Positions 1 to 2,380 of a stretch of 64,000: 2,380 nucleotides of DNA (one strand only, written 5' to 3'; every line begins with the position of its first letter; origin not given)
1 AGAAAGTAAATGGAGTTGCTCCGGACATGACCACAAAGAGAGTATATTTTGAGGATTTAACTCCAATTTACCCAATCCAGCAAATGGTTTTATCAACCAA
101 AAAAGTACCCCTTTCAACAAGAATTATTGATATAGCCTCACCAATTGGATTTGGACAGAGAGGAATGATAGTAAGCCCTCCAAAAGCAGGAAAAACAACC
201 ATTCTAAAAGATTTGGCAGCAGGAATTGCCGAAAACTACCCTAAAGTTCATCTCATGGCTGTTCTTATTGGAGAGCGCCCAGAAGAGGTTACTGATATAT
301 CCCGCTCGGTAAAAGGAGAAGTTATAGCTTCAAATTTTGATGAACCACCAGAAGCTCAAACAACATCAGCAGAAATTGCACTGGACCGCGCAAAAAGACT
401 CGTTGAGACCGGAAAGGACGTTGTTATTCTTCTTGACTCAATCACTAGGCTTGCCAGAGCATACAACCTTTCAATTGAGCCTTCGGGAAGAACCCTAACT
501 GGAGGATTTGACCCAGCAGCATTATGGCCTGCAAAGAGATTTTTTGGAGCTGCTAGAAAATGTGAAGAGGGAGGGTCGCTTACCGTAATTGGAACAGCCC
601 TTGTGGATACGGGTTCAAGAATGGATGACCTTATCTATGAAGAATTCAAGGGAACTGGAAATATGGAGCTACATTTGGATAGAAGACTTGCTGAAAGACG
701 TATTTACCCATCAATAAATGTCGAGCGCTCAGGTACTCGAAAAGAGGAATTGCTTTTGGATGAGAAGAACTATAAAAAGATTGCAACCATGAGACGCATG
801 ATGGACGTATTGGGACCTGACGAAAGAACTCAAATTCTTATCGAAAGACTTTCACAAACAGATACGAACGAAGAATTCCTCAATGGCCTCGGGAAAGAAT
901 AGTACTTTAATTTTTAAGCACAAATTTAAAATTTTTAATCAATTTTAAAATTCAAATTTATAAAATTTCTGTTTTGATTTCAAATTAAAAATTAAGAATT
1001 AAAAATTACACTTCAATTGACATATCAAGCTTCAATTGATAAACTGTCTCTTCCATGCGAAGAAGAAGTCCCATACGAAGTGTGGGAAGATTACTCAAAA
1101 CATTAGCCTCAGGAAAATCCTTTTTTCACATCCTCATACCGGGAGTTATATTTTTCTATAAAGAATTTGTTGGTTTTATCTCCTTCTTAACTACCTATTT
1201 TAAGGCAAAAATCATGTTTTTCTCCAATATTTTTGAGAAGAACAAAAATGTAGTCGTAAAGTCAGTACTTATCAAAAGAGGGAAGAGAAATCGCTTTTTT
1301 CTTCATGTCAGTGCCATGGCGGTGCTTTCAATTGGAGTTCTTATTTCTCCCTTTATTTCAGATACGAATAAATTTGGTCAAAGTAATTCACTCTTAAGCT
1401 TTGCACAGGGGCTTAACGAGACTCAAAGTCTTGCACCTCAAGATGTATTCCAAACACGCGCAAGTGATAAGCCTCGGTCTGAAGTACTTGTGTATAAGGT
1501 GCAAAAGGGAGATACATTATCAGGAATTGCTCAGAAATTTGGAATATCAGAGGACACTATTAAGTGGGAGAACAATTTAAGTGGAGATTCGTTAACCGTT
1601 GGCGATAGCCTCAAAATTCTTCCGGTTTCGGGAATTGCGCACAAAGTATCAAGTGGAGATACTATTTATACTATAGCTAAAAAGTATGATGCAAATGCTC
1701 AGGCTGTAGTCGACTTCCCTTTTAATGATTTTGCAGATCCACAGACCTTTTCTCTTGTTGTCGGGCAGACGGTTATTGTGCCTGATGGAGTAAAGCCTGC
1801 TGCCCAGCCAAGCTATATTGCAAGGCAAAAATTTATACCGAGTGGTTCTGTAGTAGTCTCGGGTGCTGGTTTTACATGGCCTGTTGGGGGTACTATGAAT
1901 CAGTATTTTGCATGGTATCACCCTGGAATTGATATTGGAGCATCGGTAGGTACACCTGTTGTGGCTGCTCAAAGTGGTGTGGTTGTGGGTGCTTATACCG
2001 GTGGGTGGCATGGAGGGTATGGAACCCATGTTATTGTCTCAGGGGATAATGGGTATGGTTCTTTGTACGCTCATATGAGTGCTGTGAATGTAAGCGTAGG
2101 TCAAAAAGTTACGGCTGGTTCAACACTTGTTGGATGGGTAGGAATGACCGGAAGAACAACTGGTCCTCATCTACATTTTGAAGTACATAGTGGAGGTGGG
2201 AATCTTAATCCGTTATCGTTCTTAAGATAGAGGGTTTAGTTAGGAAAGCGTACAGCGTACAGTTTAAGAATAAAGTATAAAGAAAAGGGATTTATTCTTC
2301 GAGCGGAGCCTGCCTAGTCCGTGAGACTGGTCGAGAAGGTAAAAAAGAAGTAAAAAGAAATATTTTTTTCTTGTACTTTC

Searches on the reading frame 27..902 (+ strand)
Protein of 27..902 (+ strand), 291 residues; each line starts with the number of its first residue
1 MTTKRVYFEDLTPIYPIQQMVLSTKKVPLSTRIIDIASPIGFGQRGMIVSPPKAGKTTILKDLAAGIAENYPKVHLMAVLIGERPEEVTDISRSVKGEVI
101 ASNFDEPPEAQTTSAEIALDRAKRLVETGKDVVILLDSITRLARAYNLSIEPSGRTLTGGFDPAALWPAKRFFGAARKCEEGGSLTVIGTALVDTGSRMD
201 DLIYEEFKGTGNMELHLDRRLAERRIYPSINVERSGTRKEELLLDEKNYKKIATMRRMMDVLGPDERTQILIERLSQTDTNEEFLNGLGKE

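Call 56: search_protein_families(library=pfam, max_evalue=0.0001, proteins=[window:27-902:+])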
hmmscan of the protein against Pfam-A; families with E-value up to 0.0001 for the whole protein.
window:27-902:+ (291 aa): 1 family
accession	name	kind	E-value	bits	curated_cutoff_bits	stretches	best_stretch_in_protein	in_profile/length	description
PF00006.31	ATP-synt_ab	-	2.9e-27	96.1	29.5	1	31-235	2-211/213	ATP synthase alpha/beta family, nucleotide-binding domain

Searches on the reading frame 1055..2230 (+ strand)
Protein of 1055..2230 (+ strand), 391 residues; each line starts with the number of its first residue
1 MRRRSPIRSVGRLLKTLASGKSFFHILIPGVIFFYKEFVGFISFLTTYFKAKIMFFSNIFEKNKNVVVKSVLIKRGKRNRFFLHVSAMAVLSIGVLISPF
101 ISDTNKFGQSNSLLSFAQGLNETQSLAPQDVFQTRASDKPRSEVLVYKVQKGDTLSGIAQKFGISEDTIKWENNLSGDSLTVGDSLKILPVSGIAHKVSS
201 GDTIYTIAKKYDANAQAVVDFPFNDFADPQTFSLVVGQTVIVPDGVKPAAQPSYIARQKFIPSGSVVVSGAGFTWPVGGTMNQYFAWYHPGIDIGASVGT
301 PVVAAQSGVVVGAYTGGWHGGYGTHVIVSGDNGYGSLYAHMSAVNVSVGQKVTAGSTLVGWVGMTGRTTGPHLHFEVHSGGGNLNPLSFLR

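Call 56: search_protein_families(library=pfam, max_evalue=0.0001, proteins=[window:1055-2230:+])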
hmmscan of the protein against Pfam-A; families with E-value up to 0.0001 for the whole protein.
window:1055-2230:+ (391 aa): 3 families
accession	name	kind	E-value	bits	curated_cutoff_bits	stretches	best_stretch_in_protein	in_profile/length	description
PF01551.29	Peptidase_M23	-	4.9e-27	94.4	28.7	1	288-386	2-96/96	Peptidase family M23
PF01476.26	LysM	-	8.5e-21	74.1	20.9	2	147-188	1-42/43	LysM domain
PF23473.1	LysM3_LYK4_5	-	7.4e-10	39.2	29.3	1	145-179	3-37/48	LYK4/5 LysM3 domain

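Call 115: find_encoding_contigs(protein=window:1055-2230:+, flank=10000, max_places=3)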
Protein window:1055-2230:+ (391 aa): 2 contigs read that carry it; 2 places shown.
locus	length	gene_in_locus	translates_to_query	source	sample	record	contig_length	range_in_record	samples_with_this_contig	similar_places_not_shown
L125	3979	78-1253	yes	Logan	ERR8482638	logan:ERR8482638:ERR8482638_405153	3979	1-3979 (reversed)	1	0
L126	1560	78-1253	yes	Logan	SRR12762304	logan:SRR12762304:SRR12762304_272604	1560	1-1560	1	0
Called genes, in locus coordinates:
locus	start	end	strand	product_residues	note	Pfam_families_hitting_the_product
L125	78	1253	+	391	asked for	PF01476:LysM, PF23473:LysM3_LYK4_5 (faint), PF01551:Peptidase_M23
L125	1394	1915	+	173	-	-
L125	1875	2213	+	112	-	-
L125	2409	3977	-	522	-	?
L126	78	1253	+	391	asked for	PF01476:LysM, PF23473:LysM3_LYK4_5 (faint), PF01551:Peptidase_M23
